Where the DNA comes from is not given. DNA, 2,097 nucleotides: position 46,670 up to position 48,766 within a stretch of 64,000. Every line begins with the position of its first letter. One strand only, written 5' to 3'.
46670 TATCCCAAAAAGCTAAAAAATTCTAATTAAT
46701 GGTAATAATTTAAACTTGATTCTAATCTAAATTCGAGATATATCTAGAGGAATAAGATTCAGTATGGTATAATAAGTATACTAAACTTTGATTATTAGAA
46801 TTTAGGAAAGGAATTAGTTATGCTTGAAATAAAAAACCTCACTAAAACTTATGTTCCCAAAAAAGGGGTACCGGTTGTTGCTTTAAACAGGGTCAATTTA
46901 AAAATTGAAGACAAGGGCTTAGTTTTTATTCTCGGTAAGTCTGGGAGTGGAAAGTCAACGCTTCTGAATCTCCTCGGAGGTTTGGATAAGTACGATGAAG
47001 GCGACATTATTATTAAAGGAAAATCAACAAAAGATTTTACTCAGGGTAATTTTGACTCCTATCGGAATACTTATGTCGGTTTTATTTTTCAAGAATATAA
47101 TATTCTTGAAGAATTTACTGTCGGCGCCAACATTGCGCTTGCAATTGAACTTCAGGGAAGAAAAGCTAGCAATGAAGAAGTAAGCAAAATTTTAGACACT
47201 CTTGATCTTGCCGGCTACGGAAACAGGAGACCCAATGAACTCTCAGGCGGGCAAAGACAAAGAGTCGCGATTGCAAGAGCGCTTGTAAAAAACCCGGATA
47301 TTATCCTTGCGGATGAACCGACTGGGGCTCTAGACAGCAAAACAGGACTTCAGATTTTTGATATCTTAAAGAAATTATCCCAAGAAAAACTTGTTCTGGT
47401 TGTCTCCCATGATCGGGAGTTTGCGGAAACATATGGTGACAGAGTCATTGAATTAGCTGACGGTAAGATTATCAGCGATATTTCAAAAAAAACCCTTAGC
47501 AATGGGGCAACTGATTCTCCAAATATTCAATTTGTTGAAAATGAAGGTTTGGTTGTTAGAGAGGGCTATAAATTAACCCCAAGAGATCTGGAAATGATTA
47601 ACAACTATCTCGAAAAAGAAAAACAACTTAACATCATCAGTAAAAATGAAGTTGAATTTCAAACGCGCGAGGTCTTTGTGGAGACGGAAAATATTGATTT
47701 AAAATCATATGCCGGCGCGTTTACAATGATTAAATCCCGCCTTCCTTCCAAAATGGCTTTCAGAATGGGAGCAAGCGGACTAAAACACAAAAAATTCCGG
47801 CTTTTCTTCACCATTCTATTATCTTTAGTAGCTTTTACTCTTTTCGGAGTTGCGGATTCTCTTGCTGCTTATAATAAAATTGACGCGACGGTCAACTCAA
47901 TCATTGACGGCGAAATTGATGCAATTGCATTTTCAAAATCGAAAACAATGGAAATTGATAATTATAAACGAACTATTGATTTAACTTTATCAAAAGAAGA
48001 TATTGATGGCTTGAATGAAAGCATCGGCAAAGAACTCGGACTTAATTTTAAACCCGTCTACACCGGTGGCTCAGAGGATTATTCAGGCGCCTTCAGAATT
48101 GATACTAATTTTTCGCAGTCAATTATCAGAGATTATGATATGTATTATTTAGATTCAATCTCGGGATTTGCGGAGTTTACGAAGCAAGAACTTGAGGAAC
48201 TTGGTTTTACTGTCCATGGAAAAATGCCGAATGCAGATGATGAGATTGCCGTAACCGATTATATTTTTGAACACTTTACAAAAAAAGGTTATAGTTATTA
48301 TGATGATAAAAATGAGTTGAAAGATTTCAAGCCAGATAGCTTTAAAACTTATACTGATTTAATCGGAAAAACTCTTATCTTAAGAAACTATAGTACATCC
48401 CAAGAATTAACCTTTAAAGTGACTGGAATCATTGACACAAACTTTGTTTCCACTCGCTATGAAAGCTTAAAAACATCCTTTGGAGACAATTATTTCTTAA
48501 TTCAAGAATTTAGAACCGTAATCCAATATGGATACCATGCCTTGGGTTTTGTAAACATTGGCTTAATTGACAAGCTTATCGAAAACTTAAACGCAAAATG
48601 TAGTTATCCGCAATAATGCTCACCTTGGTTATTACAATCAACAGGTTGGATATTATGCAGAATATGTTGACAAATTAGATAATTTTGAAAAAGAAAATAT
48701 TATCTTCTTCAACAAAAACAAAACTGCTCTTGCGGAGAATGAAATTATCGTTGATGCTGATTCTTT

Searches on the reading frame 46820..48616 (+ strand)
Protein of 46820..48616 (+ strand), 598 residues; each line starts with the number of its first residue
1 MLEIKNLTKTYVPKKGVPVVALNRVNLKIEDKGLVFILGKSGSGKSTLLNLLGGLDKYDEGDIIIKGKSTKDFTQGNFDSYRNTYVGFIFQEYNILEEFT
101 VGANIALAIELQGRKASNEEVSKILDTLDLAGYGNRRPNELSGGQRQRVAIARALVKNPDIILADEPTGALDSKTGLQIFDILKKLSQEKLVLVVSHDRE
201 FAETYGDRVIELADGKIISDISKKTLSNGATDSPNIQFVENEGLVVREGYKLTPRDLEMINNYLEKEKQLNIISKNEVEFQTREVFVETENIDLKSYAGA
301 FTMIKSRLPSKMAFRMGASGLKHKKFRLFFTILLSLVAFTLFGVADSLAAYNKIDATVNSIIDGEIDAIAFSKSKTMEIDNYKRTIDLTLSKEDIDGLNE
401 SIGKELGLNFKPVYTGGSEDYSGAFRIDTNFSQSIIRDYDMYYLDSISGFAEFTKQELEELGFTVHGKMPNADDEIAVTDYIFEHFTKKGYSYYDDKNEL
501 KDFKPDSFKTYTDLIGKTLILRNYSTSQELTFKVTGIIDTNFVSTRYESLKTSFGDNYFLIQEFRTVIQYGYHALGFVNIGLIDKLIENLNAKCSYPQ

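Call 15: search_protein_families(library=pfam, proteins=[window:46820-48616:+], max_evalue=0.00001)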
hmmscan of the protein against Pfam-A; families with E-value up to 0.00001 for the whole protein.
window:46820-48616:+ (598 aa): 2 families
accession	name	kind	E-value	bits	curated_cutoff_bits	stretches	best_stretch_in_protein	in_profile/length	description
PF00005.33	ABC_tran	-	9.8e-33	114.1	25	1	22-168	1-136/137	ABC transporter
PF02463.25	SMC_N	-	1.1e-07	32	40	1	31-210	23-209/220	RecF/RecN/SMC N terminal domain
